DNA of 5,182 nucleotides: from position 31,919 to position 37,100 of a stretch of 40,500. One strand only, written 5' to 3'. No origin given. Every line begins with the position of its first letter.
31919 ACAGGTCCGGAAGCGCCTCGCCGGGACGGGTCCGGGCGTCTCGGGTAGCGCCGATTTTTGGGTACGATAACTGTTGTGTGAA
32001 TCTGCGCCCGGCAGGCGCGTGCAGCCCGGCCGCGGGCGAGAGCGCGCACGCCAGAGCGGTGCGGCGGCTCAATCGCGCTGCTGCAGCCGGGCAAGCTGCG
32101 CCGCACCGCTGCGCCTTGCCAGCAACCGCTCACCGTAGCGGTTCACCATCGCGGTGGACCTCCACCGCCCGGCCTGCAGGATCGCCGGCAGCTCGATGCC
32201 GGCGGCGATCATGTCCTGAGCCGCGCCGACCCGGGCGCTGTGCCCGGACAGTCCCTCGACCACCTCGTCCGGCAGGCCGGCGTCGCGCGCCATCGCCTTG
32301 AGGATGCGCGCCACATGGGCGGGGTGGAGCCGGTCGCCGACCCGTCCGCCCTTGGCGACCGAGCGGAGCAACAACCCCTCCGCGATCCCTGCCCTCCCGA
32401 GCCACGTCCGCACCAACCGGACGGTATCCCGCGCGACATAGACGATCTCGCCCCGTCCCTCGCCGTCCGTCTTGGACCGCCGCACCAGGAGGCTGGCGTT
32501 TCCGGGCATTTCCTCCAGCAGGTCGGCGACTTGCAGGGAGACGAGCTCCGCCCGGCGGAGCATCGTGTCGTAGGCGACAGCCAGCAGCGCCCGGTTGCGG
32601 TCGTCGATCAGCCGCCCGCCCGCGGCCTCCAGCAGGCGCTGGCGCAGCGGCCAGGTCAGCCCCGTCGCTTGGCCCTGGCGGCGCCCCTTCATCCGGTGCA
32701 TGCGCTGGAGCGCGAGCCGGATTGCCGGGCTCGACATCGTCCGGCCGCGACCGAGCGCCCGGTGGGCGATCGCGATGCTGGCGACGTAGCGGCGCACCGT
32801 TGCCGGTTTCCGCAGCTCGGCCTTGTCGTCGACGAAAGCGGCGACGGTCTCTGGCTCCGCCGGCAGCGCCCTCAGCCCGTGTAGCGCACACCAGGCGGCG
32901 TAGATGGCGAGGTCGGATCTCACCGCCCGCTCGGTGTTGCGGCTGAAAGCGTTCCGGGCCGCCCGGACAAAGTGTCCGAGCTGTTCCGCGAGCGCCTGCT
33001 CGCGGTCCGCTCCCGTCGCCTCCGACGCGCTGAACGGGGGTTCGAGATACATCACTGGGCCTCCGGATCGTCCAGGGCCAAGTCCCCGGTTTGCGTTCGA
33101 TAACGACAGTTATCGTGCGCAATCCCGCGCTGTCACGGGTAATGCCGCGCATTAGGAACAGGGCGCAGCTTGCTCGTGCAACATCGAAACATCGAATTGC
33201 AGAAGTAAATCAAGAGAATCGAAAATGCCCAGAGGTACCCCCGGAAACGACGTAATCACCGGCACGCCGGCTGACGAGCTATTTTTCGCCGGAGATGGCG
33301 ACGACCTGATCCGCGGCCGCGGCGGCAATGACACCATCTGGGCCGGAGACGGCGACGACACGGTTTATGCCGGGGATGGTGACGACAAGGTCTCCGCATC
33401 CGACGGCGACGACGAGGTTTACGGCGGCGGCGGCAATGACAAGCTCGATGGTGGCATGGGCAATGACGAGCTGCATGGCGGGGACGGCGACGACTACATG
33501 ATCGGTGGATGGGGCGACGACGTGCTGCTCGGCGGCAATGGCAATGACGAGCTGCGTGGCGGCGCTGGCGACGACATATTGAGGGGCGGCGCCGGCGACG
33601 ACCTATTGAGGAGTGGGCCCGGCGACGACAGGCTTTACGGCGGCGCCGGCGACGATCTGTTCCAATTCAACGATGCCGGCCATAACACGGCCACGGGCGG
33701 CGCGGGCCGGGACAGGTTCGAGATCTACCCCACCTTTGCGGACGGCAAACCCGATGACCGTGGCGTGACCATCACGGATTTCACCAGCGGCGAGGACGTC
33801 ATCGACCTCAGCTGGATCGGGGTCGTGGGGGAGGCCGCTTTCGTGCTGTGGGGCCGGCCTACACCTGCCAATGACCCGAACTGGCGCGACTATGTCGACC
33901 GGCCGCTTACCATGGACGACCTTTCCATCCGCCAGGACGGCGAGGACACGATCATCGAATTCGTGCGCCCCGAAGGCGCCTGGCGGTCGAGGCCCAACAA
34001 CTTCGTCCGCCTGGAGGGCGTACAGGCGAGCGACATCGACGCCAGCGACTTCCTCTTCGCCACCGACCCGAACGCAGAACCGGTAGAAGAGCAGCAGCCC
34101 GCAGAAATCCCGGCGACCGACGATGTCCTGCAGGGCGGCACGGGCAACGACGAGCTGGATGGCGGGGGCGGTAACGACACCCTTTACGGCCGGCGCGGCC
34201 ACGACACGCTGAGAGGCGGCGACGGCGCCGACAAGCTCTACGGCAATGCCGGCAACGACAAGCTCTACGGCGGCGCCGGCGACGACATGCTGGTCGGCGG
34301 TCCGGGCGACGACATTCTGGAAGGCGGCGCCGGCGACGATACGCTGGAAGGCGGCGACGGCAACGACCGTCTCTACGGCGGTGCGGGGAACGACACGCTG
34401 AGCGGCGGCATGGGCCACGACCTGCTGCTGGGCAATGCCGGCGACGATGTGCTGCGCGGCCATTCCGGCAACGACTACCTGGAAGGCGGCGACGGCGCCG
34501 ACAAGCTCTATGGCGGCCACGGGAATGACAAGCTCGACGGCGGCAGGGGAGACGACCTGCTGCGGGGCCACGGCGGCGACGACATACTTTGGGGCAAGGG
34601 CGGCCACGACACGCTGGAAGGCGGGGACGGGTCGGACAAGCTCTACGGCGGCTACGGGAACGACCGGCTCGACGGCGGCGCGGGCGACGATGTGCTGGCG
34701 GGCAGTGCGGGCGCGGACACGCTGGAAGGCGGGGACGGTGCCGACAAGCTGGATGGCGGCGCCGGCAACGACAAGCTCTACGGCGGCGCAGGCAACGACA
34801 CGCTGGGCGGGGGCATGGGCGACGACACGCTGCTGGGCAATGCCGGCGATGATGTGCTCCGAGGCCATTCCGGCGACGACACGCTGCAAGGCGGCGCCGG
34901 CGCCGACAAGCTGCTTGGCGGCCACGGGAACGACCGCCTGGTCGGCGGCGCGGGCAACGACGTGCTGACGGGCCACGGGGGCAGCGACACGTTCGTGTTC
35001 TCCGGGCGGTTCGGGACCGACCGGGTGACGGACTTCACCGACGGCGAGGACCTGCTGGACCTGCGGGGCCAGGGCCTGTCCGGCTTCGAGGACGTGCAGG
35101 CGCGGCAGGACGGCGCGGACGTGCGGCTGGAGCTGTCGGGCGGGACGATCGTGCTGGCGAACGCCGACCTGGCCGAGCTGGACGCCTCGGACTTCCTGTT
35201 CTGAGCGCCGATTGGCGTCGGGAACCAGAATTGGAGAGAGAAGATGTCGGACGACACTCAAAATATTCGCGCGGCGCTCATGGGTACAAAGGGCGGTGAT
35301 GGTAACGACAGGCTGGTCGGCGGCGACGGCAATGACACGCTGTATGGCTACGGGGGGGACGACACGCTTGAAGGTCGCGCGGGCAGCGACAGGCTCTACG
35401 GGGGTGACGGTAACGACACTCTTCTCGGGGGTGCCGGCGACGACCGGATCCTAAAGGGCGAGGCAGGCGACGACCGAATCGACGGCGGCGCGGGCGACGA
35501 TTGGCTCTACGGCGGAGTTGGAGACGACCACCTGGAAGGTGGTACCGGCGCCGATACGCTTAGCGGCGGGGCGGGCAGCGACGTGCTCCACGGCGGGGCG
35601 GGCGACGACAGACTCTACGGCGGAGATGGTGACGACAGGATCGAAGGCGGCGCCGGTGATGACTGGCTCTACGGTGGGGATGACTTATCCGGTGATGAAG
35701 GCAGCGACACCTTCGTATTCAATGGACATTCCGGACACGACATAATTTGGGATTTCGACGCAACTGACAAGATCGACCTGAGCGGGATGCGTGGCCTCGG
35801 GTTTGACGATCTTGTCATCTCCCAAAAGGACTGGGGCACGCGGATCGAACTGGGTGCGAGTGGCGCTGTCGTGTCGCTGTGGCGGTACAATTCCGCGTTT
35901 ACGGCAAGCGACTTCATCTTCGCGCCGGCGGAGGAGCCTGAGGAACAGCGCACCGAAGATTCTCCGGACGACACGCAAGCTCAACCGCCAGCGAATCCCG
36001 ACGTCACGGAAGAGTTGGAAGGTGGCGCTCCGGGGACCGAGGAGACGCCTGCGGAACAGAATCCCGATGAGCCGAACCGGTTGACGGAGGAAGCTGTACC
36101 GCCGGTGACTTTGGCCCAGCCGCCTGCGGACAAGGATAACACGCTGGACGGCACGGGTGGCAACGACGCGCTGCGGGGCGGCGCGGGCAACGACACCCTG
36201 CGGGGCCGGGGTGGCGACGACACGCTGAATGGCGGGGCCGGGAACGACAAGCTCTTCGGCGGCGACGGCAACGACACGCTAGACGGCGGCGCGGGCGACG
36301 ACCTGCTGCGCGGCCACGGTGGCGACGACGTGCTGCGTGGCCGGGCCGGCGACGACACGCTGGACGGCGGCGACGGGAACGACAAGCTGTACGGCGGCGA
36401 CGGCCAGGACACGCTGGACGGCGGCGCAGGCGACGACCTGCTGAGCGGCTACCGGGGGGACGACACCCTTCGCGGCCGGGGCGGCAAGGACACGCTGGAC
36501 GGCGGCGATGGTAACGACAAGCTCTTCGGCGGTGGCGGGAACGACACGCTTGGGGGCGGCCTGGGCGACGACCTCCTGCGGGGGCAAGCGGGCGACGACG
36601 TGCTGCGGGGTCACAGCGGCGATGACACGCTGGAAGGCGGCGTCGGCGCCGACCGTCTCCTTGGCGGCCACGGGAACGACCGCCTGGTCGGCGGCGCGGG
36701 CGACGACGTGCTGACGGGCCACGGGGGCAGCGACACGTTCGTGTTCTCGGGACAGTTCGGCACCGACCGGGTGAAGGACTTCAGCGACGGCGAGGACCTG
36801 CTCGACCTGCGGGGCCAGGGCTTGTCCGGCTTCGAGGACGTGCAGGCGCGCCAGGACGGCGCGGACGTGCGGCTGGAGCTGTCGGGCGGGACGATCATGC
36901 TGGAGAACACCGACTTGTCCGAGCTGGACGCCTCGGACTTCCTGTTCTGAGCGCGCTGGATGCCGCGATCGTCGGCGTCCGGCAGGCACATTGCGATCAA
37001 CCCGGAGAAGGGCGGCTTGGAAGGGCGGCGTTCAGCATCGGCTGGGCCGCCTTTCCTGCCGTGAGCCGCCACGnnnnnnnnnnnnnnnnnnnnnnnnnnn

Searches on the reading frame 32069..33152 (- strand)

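Call 7: search_protein_families(library=pfam, proteins=[window:32130-33152:-])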
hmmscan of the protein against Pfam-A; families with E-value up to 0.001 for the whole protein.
window:32130-33152:- (340 aa): 0 families

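Call 39: search_protein_families(library=pfam, proteins=[window:32069-33055:-], max_evalue=0.001)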
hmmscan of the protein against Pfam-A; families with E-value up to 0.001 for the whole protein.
window:32069-33055:- (328 aa): 1 family
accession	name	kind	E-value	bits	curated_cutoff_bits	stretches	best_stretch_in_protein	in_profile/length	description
PF00589.27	Phage_integrase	-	1.2e-14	54.9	27.1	1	140-307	10-165/172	Phage integrase family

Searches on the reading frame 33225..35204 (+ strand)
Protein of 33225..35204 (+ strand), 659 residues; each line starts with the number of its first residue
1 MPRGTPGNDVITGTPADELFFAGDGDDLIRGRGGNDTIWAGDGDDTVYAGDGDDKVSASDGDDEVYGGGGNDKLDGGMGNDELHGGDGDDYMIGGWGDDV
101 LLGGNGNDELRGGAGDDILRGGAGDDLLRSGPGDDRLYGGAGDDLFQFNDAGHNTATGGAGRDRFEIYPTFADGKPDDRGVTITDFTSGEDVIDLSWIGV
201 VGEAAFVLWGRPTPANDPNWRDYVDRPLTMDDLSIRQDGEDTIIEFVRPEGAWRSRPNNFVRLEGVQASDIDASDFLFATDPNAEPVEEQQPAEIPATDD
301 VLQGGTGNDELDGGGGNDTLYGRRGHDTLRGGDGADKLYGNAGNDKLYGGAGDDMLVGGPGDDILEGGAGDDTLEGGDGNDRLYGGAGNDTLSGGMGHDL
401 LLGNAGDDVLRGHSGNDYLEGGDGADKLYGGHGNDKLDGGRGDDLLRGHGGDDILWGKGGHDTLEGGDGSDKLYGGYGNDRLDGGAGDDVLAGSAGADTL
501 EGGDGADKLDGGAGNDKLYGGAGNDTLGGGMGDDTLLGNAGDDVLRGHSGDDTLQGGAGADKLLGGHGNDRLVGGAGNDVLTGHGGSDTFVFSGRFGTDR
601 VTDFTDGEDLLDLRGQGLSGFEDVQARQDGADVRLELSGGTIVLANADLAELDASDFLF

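Call 39: search_protein_families(library=pfam, proteins=[window:33225-35204:+], max_evalue=0.001)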
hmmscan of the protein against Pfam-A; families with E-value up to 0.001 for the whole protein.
window:33225-35204:+ (659 aa): 1 family
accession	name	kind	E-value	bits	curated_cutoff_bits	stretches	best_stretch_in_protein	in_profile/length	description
PF00353.25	HemolysinCabind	-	3.2e-119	388.5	23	17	358-392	2-36/36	RTX calcium-binding nonapeptide repeat (4 copies)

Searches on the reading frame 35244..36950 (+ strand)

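Call 100: search_protein_families(library=pfam, proteins=[window:35244-36950:+], max_evalue=0.01)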
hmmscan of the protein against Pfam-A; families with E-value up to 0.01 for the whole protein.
window:35244-36950:+ (568 aa): 1 family
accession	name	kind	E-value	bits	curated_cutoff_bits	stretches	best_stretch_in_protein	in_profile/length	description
PF00353.25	HemolysinCabind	-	3.1e-92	302.3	23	14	99-133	2-36/36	RTX calcium-binding nonapeptide repeat (4 copies)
